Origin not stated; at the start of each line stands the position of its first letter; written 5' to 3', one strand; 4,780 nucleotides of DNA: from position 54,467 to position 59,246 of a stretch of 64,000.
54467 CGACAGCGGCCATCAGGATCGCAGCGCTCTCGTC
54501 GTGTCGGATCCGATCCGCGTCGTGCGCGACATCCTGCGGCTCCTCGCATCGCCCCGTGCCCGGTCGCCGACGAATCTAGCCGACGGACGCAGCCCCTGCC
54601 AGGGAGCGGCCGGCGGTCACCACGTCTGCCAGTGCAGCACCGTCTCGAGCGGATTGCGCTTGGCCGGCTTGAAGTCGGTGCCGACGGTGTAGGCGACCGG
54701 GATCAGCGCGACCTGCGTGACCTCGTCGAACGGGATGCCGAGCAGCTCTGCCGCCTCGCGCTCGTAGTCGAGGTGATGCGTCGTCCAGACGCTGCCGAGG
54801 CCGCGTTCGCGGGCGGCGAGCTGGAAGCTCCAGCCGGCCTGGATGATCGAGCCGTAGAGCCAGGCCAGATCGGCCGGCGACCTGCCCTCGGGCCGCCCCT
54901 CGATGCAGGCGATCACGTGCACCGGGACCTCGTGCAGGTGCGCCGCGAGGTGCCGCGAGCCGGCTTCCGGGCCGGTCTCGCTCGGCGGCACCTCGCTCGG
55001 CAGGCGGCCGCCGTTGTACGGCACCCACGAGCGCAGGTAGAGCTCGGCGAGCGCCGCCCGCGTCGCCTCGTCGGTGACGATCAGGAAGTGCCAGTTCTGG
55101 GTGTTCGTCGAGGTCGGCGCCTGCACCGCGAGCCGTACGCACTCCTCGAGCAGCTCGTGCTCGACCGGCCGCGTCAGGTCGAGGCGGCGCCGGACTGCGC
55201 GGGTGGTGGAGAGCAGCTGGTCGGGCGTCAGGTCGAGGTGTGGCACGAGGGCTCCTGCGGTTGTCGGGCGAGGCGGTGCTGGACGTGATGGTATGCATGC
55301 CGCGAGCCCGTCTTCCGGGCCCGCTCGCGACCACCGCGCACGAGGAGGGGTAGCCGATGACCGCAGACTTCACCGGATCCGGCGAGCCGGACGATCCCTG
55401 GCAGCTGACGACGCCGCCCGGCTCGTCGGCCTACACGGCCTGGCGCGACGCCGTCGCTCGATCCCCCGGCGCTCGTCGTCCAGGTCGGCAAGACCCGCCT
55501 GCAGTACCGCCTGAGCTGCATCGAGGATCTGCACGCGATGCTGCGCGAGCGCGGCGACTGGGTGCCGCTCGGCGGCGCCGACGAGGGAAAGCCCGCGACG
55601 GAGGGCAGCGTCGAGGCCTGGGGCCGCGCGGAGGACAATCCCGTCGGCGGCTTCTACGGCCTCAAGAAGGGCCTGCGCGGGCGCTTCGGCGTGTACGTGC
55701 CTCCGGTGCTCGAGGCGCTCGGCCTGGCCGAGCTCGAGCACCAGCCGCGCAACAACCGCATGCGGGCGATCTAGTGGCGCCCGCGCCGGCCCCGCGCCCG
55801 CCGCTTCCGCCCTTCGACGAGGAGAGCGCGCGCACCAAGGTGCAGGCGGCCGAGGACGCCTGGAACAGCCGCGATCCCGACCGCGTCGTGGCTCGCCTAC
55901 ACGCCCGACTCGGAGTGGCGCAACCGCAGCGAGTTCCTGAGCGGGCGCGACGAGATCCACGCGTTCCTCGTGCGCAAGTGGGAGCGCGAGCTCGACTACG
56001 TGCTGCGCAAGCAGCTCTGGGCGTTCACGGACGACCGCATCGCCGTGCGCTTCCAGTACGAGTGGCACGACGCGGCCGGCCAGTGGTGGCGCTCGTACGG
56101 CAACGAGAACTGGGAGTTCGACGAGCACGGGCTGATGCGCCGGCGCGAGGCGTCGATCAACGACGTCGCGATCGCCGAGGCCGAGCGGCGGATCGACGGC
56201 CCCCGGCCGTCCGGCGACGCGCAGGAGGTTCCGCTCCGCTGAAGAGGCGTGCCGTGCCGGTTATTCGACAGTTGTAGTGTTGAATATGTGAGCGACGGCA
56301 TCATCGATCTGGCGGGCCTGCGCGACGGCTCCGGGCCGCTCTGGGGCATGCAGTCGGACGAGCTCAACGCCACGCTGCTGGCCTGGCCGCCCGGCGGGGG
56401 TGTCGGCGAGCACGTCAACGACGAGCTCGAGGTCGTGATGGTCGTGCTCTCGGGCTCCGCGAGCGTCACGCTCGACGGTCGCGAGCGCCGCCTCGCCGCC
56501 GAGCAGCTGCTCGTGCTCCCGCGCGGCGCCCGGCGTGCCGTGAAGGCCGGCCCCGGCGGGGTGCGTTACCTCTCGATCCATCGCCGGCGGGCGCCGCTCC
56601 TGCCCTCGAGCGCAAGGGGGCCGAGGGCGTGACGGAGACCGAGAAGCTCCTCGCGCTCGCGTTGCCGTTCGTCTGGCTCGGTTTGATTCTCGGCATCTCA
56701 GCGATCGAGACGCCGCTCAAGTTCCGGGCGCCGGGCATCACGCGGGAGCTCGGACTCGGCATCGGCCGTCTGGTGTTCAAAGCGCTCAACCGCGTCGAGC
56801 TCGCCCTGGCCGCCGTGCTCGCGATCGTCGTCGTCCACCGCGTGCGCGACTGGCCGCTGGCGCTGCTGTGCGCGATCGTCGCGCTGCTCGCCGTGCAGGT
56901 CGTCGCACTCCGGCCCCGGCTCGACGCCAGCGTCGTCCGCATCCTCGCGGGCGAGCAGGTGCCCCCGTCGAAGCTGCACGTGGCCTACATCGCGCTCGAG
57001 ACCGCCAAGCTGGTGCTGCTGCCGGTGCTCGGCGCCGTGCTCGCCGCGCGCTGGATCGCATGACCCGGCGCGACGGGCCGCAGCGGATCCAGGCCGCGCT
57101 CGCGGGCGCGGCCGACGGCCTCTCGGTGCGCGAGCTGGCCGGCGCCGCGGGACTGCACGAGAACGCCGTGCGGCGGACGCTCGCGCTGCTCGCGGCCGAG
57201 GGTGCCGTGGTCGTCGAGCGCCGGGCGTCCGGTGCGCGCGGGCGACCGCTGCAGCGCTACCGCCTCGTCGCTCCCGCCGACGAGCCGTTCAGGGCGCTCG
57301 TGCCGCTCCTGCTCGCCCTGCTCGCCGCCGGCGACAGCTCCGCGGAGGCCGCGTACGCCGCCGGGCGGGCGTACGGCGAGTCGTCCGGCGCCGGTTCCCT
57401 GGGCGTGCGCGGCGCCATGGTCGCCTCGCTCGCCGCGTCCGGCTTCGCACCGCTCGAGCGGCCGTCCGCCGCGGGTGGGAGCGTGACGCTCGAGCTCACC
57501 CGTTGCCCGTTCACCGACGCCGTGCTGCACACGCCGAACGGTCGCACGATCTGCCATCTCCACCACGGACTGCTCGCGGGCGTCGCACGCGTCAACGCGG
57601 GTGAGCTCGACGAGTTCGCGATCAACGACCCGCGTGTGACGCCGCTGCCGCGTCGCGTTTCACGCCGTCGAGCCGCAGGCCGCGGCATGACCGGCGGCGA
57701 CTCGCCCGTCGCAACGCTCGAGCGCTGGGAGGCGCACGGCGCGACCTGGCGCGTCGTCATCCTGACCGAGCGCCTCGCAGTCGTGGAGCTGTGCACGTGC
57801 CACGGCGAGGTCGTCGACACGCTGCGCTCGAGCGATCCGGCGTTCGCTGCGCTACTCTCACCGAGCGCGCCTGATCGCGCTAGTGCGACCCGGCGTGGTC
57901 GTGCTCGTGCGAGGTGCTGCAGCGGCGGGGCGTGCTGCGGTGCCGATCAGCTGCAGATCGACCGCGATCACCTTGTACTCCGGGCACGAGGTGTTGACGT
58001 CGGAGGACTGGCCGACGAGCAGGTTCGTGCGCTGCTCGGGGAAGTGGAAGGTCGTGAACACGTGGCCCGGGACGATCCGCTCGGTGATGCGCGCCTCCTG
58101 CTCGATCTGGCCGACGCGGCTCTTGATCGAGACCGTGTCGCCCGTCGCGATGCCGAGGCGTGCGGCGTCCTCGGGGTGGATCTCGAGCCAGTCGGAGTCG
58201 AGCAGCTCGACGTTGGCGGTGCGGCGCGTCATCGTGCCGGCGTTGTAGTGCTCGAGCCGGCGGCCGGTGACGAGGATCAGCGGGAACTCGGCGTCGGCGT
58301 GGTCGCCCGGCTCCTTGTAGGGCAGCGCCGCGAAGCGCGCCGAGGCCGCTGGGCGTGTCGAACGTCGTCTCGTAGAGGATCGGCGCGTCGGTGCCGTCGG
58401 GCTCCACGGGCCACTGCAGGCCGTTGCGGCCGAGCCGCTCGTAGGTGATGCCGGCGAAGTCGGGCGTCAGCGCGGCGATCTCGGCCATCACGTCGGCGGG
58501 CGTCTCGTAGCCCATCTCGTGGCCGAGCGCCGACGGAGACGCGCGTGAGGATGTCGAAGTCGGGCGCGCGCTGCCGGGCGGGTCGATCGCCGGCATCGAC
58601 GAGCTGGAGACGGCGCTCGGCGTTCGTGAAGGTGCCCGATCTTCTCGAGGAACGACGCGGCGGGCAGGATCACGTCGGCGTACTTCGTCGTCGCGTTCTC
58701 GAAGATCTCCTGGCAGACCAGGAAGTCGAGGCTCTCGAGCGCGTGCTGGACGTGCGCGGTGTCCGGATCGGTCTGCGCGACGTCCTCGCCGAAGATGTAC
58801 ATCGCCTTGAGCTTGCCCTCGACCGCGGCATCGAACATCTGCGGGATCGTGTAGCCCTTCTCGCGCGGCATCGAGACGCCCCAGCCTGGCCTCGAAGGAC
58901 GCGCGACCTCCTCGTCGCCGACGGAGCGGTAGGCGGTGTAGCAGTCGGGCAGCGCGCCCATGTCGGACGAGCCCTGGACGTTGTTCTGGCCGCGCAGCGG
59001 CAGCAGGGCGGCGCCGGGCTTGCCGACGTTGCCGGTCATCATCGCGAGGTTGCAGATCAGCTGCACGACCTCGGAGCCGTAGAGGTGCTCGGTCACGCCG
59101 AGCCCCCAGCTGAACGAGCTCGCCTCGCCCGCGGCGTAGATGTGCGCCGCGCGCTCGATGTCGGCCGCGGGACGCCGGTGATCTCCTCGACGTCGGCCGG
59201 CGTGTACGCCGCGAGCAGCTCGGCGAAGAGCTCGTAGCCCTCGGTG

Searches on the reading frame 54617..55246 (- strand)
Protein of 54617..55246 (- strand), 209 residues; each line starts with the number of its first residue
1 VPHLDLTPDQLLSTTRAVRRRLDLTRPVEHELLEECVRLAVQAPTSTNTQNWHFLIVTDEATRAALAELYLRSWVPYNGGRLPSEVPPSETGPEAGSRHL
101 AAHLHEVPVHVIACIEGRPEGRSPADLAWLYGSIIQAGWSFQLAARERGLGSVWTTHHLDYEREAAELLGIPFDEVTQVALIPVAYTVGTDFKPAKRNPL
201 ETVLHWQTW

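Call 58: search_protein_families(library=pfam, proteins=[window:54617-55246:-], max_evalue=0.0001)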
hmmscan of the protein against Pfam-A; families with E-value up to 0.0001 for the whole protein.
window:54617-55246:- (209 aa): 2 families
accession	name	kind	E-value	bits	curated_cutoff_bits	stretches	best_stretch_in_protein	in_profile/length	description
PF00881.29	Nitroreductase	-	2.9e-21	76.8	23.5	1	16-186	5-167/167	Nitroreductase family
PF14512.11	TM1586_NiRdase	-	1.9e-05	24.8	27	0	31-64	158-191/215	Putative TM nitroreductase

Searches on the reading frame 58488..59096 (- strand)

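Call 58: search_protein_families(library=pfam, proteins=[window:58488-59096:-], max_evalue=0.0001)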
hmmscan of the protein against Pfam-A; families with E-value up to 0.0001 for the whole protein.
window:58488-59096:- (202 aa): 1 family
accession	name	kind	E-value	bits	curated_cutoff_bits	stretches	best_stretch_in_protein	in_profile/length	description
PF00384.28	Molybdopterin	-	1.4e-20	74.1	24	1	3-154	194-318/353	Molybdopterin oxidoreductase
